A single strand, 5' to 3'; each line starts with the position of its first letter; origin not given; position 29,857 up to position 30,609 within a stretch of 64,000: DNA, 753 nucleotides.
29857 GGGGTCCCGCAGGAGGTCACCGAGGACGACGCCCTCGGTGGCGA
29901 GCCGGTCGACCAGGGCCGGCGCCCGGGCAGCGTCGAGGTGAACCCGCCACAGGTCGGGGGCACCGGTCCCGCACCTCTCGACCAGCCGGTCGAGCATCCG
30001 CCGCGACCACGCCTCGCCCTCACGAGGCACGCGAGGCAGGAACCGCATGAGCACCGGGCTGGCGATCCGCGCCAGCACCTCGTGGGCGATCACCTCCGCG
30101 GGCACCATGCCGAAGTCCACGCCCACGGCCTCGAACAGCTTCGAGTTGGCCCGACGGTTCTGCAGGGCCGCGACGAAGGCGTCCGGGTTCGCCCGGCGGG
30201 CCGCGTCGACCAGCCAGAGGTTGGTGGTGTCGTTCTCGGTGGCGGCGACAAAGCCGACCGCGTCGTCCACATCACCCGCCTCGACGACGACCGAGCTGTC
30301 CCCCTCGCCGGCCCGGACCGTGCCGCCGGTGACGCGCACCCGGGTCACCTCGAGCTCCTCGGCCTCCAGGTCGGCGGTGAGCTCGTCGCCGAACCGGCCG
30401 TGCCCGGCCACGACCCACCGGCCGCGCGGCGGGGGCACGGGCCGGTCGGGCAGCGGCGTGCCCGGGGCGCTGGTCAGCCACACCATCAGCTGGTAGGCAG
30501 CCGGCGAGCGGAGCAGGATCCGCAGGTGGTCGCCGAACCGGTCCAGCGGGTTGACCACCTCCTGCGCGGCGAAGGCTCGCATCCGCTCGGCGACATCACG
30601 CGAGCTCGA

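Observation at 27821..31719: Translationally coupled operon: small membrane protein, RCK-gated K+ channel, and a DUF429(RNase H-like)-RelA/SpoT alarmone-synthetase fusion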

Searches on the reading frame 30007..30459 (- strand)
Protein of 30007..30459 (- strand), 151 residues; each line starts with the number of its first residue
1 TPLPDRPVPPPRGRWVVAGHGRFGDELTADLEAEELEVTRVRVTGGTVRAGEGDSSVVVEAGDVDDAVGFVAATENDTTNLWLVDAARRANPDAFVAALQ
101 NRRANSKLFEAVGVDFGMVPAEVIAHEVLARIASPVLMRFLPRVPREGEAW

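Call 77: search_protein_families(library=pfam, proteins=[window:30007-30459:-], max_evalue=0.1)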
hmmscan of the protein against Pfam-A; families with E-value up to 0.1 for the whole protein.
window:30007-30459:- (151 aa): 2 families
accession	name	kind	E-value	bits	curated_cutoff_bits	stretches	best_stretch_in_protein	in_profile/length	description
PF02254.24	TrkA_N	-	2.6e-11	44.3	23.8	1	16-116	2-112/116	TrkA-N domain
PF06153.16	CdAMP_rec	-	0.013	16.2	27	1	26-95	15-84/109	Cyclic-di-AMP receptor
